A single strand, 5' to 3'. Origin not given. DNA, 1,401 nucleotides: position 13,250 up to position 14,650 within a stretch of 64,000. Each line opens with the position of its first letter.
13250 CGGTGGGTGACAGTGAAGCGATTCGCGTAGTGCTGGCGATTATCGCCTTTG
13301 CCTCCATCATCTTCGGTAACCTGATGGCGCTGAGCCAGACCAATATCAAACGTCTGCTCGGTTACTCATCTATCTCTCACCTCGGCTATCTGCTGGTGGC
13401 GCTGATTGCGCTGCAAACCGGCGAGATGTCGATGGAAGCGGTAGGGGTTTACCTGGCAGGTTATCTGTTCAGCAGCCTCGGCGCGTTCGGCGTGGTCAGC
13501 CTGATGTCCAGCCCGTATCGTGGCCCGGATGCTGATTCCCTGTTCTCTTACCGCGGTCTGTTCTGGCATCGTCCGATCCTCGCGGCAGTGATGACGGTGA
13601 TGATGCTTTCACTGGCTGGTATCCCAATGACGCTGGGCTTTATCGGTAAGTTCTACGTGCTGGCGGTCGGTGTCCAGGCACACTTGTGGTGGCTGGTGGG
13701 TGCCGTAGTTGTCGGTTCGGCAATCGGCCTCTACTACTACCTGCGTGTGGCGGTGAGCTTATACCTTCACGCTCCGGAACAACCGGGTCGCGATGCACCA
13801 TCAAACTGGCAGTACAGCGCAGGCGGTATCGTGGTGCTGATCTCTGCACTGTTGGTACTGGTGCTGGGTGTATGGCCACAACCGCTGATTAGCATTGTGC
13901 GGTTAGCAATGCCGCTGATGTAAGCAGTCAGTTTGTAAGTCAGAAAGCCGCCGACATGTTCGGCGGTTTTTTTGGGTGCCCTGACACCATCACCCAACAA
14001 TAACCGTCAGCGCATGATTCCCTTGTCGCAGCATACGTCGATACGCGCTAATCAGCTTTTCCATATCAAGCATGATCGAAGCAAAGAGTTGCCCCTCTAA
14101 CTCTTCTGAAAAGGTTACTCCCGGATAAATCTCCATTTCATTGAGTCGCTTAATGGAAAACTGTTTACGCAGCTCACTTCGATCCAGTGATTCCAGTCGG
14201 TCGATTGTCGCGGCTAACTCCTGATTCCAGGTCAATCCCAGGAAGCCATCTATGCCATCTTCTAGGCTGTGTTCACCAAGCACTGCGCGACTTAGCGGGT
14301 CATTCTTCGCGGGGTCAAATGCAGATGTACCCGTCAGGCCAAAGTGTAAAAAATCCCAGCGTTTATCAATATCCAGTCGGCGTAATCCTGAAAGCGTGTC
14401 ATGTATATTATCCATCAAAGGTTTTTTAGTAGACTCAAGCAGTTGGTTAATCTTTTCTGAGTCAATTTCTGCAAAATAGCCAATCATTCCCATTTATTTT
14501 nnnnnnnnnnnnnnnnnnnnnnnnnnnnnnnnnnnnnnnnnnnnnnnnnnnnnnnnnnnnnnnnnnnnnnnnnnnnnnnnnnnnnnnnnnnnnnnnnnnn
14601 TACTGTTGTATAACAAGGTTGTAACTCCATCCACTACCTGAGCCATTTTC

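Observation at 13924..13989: nuoN is followed directly by yfbM; the yfbN-yfbO-yfbP block expected from K-12 is absent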

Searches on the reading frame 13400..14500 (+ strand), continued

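Call 77: list_cluster_members(proteins=[L028:4452-5906:+, L019:6215-7669:+, L028:8392-9684:+, L019:10908-12728:+])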
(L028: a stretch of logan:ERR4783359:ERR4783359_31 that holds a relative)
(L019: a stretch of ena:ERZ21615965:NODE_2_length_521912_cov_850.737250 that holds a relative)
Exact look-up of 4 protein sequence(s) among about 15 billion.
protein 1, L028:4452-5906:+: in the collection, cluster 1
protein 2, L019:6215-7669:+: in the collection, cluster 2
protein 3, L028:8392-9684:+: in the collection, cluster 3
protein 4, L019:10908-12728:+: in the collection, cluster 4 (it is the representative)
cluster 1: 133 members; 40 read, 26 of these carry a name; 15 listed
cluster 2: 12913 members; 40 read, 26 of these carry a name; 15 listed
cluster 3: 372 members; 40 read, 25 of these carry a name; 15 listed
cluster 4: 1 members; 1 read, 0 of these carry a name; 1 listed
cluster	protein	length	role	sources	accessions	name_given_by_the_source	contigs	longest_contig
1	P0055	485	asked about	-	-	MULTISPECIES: NADH-quinone oxidoreductase subunit NuoN [Klebsiella] | NADH-quinone oxidoreductase subunit N | NADH-quinone oxidoreductase subunit N n=12 Tax=Enterobacterales TaxID=91347 ...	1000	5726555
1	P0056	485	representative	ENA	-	-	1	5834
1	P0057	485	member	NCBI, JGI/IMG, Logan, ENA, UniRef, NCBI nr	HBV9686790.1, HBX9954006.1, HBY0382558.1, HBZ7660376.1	TPA: NADH-quinone oxidoreductase subunit NuoN [Klebsiella variicola] | NADH-quinone oxidoreductase subunit NuoN n=1 Tax=Klebsiella variicola TaxID=244366 ... | NADH-quinone oxidoreductase subunit NuoN [Klebsiella variicola]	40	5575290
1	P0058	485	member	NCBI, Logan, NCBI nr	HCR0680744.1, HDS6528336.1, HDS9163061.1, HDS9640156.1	TPA: NADH-quinone oxidoreductase subunit NuoN, partial [Klebsiella aerogenes] | NADH-quinone oxidoreductase subunit NuoN [Klebsiella aerogenes]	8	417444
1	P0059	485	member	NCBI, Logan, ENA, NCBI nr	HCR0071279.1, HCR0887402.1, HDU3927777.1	TPA: NADH-quinone oxidoreductase subunit NuoN [Klebsiella aerogenes] | NADH-quinone oxidoreductase subunit NuoN [Klebsiella aerogenes]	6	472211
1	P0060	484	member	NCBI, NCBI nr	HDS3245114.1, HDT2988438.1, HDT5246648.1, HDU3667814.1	TPA: NADH-quinone oxidoreductase subunit NuoN, partial [Klebsiella aerogenes] | NADH-quinone oxidoreductase subunit NuoN [Klebsiella aerogenes]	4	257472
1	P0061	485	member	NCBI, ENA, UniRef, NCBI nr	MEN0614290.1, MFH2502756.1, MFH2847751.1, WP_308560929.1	NADH-quinone oxidoreductase subunit NuoN [Klebsiella indica] | NADH-quinone oxidoreductase subunit NuoN n=1 Tax=Klebsiella TaxID=570 RepID=UPI0028039010 | NADH-quinone oxidoreductase subunit NuoN [uncultured Klebsiella sp.]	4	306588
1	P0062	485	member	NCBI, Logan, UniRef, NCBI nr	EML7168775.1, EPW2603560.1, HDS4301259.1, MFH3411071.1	TPA: NADH-quinone oxidoreductase subunit NuoN [Klebsiella aerogenes] | NADH-quinone oxidoreductase subunit NuoN n=1 Tax=Klebsiella aerogenes TaxID=548 ... | NADH-quinone oxidoreductase subunit NuoN [Klebsiella aerogenes]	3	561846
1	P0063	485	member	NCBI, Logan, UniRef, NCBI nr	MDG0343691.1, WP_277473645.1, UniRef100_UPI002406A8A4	NADH-quinone oxidoreductase subunit NuoN [Klebsiella variicola] | NADH-quinone oxidoreductase subunit NuoN n=1 Tax=Klebsiella variicola TaxID=244366 ...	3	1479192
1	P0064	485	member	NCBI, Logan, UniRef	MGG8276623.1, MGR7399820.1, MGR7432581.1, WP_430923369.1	NADH-quinone oxidoreductase subunit NuoN [Klebsiella sp. 141198] | NADH-quinone oxidoreductase subunit NuoN n=1 Tax=Klebsiella sp. 141198 TaxID=3020036 ...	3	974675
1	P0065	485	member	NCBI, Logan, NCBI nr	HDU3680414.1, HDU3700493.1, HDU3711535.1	TPA: NADH-quinone oxidoreductase subunit NuoN [Klebsiella aerogenes] | NADH-quinone oxidoreductase subunit NuoN [Klebsiella aerogenes]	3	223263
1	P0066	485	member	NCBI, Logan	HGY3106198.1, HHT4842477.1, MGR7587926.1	NADH-quinone oxidoreductase subunit NuoN [Klebsiella aerogenes]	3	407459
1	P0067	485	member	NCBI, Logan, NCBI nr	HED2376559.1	TPA: NADH-quinone oxidoreductase subunit NuoN [Klebsiella pneumoniae] | NADH-quinone oxidoreductase subunit NuoN [Klebsiella pneumoniae]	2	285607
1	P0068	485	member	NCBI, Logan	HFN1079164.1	TPA: NADH-quinone oxidoreductase subunit NuoN [Klebsiella aerogenes]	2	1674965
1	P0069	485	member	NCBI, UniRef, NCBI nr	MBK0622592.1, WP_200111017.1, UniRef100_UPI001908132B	NADH-quinone oxidoreductase subunit NuoN [Klebsiella aerogenes] | NADH-quinone oxidoreductase subunit NuoN n=1 Tax=Klebsiella aerogenes TaxID=548 ...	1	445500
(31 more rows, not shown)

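Call 88: search_protein_representatives(alignment_id=A2)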
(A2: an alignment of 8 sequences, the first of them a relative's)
Query: 8 sequences, 238 profile positions. Proteins with E-value up to 0.001 (for the whole library): 238; up to 1e-10: 153; up to 1e-30: 75. The best 150 are listed.
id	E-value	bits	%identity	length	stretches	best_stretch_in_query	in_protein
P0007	1.3e-120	417.5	-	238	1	1-238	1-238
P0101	1.0e-101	355.7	-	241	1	2-235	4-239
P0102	7.4e-64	231.8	-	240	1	2-230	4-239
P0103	4.6e-62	225.9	-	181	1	3-175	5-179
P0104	4.7e-58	212.8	-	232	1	2-230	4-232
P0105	6.5e-56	205.8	-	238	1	5-230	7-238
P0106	7.2e-56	205.6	-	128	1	1-112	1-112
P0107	1.8e-55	204.3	-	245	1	4-230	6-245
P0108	5.2e-55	202.8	-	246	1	4-230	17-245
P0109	1.1e-54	201.8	-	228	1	7-230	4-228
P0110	1.1e-54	201.8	-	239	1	1-230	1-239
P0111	5.7e-54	199.4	-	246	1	1-229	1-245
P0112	1.5e-53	198.0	-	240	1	2-230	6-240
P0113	2.2e-53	197.5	-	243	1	4-230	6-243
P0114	3.3e-53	196.9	-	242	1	1-229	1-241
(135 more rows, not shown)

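Call 95: find_encoding_contigs(protein=P0102, flank=5000, max_places=2)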
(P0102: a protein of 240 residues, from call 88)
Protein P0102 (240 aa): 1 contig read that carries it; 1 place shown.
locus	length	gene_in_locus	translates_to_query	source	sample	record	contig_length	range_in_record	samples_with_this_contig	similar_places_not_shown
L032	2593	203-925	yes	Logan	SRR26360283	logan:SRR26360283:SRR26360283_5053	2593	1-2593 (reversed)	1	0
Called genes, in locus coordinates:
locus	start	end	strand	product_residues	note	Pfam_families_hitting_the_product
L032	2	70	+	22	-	?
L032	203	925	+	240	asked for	-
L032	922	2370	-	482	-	PF00675:Peptidase_M16 (weak), PF05193:Peptidase_M16_C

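Call 96: predict_structure(alignment_id=A3)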
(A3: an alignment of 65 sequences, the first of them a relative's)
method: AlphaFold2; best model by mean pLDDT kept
length: 238 residues; sequences in the alignment: 65
mean_pLDDT: 96.0   pTM: 0.88
mean pLDDT of the five models: 96.0, 95.9, 95.8, 95.7, 95.7
residues with pLDDT >= 90: 229; 70-90: 4; 50-70: 4; < 50: 1
segments of 3 or more residues with pLDDT < 50: none
pLDDT, mean of each block of 10 residues (from residue 1): 94 97 98 98 98 97 97 95 96 97 96 95 98 98 98 97 98 98 97 97 98 98 97 64
secondary structure, 60 per line:
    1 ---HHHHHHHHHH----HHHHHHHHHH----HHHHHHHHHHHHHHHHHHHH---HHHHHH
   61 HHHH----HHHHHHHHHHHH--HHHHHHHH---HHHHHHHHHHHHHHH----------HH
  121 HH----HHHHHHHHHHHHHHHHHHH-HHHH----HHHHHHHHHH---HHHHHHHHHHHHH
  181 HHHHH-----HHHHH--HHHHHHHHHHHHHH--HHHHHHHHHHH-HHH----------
elements in order: H4-13 H18-27 H32-51 H55-64 H69-80 H83-90 H94-108 H119-122 H127-145 H147-150 H155-164 H168-185 H191-195 H198-211 H214-224

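Call 104: fold_search(model_id=the predicted structure, library=afdb50)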
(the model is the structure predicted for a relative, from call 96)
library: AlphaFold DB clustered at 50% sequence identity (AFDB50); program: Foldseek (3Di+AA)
matches with E <= 10: 721; with E <= 0.001: 36
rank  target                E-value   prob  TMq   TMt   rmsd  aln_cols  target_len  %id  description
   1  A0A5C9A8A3            1.7e-25  1.00  0.84  0.97   1.0       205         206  100  Uncharacterized protein (Fragment) [Escherichia coli]
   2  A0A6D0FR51            2.6e-25  1.00  0.94  0.91   2.8       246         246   74  Uncharacterized protein [Escherichia coli]
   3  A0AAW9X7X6            1.4e-21  1.00  0.75  0.89   4.7       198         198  100  YfbN_1 protein (Fragment) [Escherichia coli]
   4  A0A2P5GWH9            3.6e-19  1.00  0.94  0.94   1.6       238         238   49  Uncharacterized protein [Superficieibacter electus]
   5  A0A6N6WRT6            3.7e-16  1.00  0.62  0.94   1.4       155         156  100  Uncharacterized protein (Fragment) [Escherichia coli]
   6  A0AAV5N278            7.3e-14  1.00  0.87  0.87   2.2       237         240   38  Uncharacterized protein [Leminorella grimontii]
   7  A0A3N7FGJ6            4.1e-13  1.00  0.79  0.79   3.4       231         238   31  Uncharacterized protein
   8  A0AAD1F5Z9            5.2e-13  1.00  0.91  0.83   1.6       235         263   33  Novel E3 ligase domain-containing protein
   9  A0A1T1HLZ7            7.3e-13  1.00  0.92  0.94   1.3       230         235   33  Uncharacterized protein
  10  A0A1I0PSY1            2.3e-12  1.00  0.90  0.91   1.9       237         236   30  Uncharacterized protein [Chitinophaga arvensicola]
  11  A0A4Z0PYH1            2.3e-12  1.00  0.83  0.82   2.7       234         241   30  Uncharacterized protein [Hymenobacter aquaticus]
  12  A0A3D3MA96            5.5e-12  1.00  0.90  0.87   2.1       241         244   32  Uncharacterized protein
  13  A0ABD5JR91            7.6e-12  1.00  0.46  0.94   2.6       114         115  100  Protein YfbN (Fragment) [Streptomyces antimycoticus]
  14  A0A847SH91            7.6e-12  1.00  0.89  0.88   2.3       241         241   33  Uncharacterized protein [Chitinophaga eiseniae]
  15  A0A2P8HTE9            9.2e-12  1.00  0.88  0.87   2.1       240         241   31  Uncharacterized protein [Chitinophaga niastensis]
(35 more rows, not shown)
